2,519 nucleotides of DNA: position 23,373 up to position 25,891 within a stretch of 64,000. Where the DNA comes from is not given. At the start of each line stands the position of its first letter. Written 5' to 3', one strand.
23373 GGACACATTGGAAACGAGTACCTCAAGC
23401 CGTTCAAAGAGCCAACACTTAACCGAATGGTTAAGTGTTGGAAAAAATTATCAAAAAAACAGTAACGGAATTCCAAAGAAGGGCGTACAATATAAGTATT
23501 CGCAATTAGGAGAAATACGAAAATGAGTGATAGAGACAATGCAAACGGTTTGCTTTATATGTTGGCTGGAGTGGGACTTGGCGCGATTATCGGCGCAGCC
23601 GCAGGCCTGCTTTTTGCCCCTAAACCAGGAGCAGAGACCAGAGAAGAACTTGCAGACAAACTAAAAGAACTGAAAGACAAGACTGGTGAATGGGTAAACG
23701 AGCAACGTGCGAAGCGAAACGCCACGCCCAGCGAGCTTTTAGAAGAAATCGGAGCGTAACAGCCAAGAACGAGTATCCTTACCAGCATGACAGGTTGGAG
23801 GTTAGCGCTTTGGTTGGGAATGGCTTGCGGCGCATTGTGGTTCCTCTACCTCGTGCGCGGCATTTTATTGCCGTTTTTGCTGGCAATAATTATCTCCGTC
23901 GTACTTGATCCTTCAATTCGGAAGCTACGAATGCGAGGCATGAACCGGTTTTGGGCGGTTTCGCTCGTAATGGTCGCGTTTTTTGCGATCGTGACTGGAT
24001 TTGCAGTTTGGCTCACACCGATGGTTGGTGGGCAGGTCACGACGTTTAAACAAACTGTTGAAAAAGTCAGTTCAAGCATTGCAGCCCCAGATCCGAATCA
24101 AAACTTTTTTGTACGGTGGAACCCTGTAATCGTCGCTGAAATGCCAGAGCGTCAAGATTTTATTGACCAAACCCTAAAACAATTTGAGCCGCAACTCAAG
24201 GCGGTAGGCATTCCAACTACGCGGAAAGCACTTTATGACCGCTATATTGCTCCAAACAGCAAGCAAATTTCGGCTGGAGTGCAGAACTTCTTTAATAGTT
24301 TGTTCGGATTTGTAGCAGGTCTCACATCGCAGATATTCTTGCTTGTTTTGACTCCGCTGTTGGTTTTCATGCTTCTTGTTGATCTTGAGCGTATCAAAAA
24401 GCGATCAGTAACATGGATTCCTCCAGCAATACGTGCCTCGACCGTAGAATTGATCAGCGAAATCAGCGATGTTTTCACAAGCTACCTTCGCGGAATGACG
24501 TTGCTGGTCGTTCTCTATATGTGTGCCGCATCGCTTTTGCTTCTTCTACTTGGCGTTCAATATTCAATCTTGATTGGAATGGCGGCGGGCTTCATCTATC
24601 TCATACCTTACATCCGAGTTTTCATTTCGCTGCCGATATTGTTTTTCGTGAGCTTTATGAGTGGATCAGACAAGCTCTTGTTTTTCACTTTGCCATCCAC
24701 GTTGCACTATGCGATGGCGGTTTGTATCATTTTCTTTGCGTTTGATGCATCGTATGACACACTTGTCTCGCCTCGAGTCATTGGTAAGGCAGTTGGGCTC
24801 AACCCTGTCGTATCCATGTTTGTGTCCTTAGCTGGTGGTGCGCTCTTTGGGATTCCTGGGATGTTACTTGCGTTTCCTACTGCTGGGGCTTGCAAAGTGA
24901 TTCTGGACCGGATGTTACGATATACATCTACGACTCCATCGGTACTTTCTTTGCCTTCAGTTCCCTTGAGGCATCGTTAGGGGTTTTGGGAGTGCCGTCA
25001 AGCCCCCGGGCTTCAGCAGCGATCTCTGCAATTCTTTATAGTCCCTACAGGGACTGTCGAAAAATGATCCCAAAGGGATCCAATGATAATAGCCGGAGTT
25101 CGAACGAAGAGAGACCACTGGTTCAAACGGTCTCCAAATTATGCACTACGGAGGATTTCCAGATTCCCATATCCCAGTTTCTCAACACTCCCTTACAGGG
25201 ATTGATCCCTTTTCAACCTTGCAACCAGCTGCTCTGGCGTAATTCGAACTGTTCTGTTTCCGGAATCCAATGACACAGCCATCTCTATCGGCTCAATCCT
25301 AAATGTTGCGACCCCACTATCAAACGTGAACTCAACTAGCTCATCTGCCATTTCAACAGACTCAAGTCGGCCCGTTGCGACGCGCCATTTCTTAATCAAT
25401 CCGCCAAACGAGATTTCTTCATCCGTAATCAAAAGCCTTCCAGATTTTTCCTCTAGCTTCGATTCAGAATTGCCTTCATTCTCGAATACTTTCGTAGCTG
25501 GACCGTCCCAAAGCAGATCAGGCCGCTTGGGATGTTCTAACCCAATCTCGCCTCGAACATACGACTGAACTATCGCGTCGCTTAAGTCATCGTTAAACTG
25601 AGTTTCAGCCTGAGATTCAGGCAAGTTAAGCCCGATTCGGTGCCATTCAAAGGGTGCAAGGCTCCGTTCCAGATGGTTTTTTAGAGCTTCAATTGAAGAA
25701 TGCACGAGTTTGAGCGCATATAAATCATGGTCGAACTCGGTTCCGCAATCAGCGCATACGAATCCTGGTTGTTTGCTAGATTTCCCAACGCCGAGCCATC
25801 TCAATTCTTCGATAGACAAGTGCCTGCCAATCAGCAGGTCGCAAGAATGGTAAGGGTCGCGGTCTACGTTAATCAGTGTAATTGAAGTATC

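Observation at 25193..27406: Ser/Thr kinase fused to four zinc ribbons and a bPH-like domain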

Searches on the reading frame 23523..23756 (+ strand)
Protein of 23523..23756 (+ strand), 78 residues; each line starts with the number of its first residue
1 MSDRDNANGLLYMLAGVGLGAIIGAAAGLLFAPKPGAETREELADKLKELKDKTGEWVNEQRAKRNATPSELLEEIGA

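Call 40: search_protein_families(library=pfam, proteins=[window:23523-23756:+], max_evalue=0.01)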
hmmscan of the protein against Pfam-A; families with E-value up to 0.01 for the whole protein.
window:23523-23756:+ (78 aa): 1 family
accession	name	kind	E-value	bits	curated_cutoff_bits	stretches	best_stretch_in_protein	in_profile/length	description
PF12732.12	YtxH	-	6.3e-17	62.2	37.5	1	14-61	1-48/71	YtxH-like protein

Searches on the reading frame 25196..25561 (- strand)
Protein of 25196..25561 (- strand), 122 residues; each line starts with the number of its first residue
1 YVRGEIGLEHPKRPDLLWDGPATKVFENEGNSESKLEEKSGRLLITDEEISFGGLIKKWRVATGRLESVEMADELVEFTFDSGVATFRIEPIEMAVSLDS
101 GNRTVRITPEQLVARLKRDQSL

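Call 84: search_protein_families(library=pfam, alignment_id=A6, max_evalue=1)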
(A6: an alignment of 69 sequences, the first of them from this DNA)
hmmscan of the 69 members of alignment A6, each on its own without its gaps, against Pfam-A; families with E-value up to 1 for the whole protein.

A. member 1, seq(122 aa): 0 families

B. families by the number of members that match (of 69 scanned): 18 families
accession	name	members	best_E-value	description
PF10756.15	bPH_6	3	0.0028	Bacterial PH domain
PF23494.1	bPH_10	2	0.023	YqeB-like bacterial PH domain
PF23157.1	DUF7055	2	0.026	Domain of unknown function (DUF7055)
PF07354.18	Sp38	1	0.083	Zona-pellucida-binding protein (Sp38) N-terminal Ig domain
PF07022.19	Phage_CI_repr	1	0.097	Bacteriophage CI repressor helix-turn-helix domain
PF21841.1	DUF6900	1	0.097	Family of unknown function (DUF6900)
PF23368.1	DUF7092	1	0.11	Domain of unknown function (DUF7092)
PF04255.20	DUF433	1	0.11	Protein of unknown function (DUF433)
PF19077.6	Big_13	1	0.12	Bacterial Ig-like domain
PF24515.1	ARM_KNTC1_3rd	1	0.13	KNTC1 third ARM-repeats domain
PF14566.11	PTPlike_phytase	1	0.17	Inositol hexakisphosphate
PF18672.6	PilZN1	1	0.18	N-terminal PilZ-like domain PilZN1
PF07308.18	DUF1456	1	0.18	Protein of unknown function (DUF1456)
PF02505.19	MCR_D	1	0.18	Methyl-coenzyme M reductase operon protein D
PF03982.18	DAGAT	1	0.19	Diacylglycerol acyltransferase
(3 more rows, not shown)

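Call 86: search_solved_structures(query=A6, max_evalue=10)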
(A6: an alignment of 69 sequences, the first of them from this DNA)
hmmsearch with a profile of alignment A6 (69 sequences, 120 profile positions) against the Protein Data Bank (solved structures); distinct sequences matched with E-value up to 10: 10.
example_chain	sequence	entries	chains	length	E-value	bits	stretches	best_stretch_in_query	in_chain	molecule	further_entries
7aex_A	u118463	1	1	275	0.36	13.9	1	16-109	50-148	mRNA endoribonuclease toxin LS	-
8fg6_B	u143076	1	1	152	0.47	13.6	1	71-109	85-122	C104.1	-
8b5m_A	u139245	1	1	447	0.59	13.2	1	63-117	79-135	Mannosyl-oligosaccharide 1,2-alpha-mannosidase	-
4ayo_A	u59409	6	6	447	0.6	13.2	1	63-117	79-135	MANNOSYL-OLIGOSACCHARIDE 1,2-ALPHA-MANNOSIDASE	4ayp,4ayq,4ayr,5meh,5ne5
6y2p_A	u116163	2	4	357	0.63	13.1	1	16-109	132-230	mRNA endoribonuclease toxin LS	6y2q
4i8o_A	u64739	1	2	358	0.64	13.1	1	16-109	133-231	TOXIN RNLA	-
6y2r_A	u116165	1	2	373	0.67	13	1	16-109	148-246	mRNA endoribonuclease toxin LS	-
6y2s_A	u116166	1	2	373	0.69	13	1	16-109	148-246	mRNA endoribonuclease toxin LS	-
3hi8_A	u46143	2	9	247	0.85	12.7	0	46-94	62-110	Proliferating cell nuclear antigen PcnA | PCNA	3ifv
8t5b_C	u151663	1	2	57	1.5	12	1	13-42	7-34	Integrase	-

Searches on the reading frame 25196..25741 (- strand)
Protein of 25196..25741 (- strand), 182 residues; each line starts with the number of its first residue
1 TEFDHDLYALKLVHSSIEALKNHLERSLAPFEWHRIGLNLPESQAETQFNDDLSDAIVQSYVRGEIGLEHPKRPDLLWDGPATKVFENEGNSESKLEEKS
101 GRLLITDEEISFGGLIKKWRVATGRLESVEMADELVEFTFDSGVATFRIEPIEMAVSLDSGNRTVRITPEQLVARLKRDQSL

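Call 23: search_protein_families(library=pfam, alignment_id=A2, max_evalue=10)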
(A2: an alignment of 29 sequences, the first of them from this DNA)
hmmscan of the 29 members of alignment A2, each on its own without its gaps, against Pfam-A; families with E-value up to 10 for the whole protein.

A. member 1, seq(182 aa): 0 families

B. families by the number of members that match (of 29 scanned): 7 families
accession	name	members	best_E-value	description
PF21043.3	Rv3651-like_C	4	0.041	Rv3651-like, C-terminal domain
PF19631.4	Trypco2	1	0.0037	Trypsin-co-occurring domain 2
PF10756.15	bPH_6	1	0.0082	Bacterial PH domain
PF22579.2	Cbm74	1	0.11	Carbohydrate binding module-like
PF23494.1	bPH_10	1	0.12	YqeB-like bacterial PH domain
PF17938.6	TetR_C_29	1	0.17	Tetracyclin repressor-like, C-terminal domain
PF23368.1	DUF7092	1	0.35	Domain of unknown function (DUF7092)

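Call 24: search_solved_structures(query=A2, max_evalue=10)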
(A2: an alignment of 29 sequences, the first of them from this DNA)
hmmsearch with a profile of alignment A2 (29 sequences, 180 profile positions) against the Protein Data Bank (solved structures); distinct sequences matched with E-value up to 10: 2.
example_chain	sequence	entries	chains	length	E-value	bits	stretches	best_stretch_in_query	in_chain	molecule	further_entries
4ayo_A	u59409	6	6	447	0.56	13.2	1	116-175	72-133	MANNOSYL-OLIGOSACCHARIDE 1,2-ALPHA-MANNOSIDASE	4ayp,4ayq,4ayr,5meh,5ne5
8b5m_A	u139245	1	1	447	0.56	13.2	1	116-175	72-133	Mannosyl-oligosaccharide 1,2-alpha-mannosidase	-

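Call 38: predict_structure(alignment_id=A2)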
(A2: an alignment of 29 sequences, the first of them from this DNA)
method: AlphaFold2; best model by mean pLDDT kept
length: 182 residues; sequences in the alignment: 29
mean_pLDDT: 94.2   pTM: 0.81
mean pLDDT of the five models: 94.2, 94.0, 93.8, 92.6, 92.3
residues with pLDDT >= 90: 153; 70-90: 28; 50-70: 1; < 50: 0
segments of 3 or more residues with pLDDT < 50: none
pLDDT, mean of each block of 10 residues (from residue 1): 92 93 94 91 92 97 96 95 92 85 97 93 98 97 97 95 97 98 88
secondary structure, 60 per line:
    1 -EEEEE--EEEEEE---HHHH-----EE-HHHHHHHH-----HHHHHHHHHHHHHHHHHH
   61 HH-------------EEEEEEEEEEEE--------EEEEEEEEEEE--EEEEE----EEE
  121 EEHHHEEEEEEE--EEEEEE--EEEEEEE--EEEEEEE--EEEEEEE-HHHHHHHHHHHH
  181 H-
elements in order: E2-6 E9-14 H18-21 H30-37 H43-62 E76-87 E96-106 E109-113 E118-122 E126-132 E135-140 E143-149 E152-158 E161-167 H169-181

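Call 70: fold_search(model_id=the predicted structure, library=pdb)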
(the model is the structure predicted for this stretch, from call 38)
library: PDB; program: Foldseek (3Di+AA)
matches with E <= 10: 1236; with E <= 0.001: 8
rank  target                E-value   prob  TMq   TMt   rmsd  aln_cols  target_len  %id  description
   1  2bcj_A                2.8e-04  1.00  0.35  0.12  16.4       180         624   10  Crystal Structure of G Protein-Coupled Receptor Kinase 2 in Complex with Galpha-q and Gbetagamma Subunits (released 2005-12-20)
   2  7k7z_A                4.6e-04  1.00  0.32  0.11  16.9       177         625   13  Structure of a hit for G Protein Coupled Receptor Kinase 2 (GRK2) Inhibitor for the Potential Treatment of Heart Failu (released 2020-10-28)
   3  5wg3_A                6.3e-04  1.00  0.37  0.12  16.7       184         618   14  Human GRK2 in complex with Gbetagamma subunits and CCG258748 (released 2017-12-27)
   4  4mk0_A                7.5e-04  1.00  0.35  0.12  16.6       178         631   13  Crystal structure of G protein-coupled receptor kinase 2 in complex with a a rationally designed paroxetine derivative (released 2014-01-22)
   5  5he2_A                7.9e-04  1.00  0.34  0.12  17.1       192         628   11  Bovine GRK2 in complex with Gbetagamma subunits and CCG224406 (released 2016-05-11)
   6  5he1_A                8.3e-04  1.00  0.34  0.12  16.6       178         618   10  Human GRK2 in complex with Gbetagamma subunits and CCG224062 (released 2016-05-11)
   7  7pwd_A                9.3e-04  1.00  0.34  0.12  17.0       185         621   11  Structure of an inhibited GRK2-G-beta and G-gamma complex (released 2021-10-20)
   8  5ukl_A                9.3e-04  1.00  0.34  0.12  16.7       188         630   11  Human GRK2 in complex with Gbetagamma subunits and CCG222886 (14bd) (released 2017-04-05)
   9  6tt2_B                1.1e-03  1.00  0.33  0.37   4.7       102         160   12  The PH domain of Bruton's tyrosine kinase mutant R28C (released 2020-11-25)
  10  6c2y_A                1.2e-03  1.00  0.36  0.12  16.8       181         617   12  Human GRK2 in complex with Gbetagamma subunits and CCG257142 (released 2018-04-25)
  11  3uzs_A                1.3e-03  1.00  0.34  0.12  17.5       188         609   13  Structure of the C13.28 RNA Aptamer Bound to the G Protein-Coupled Receptor Kinase 2-Heterotrimeric G Protein Beta 1 a (released 2012-07-11)
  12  6tvn_A                1.4e-03  1.00  0.32  0.36   4.3       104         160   12  Crystal Structure of 5-bromoindoline-2,3-dione covalently bound to the PH domain of Bruton's tyrosine kinase (released 2020-11-25)
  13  6tuh_A                1.4e-03  1.00  0.31  0.36   5.2       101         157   13  PH domain of Bruton's tyrosine kinase bound to compound 1 (released 2020-11-25)
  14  2dx1                  1.4e-03  1.00  0.32  0.16  11.0       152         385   14  Crystal structure of RhoGEF protein Asef (released 2007-01-02)
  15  1ym7_D                1.5e-03  1.00  0.33  0.12  15.7       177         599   10  G Protein-Coupled Receptor Kinase 2 (GRK2) (released 2005-07-05)
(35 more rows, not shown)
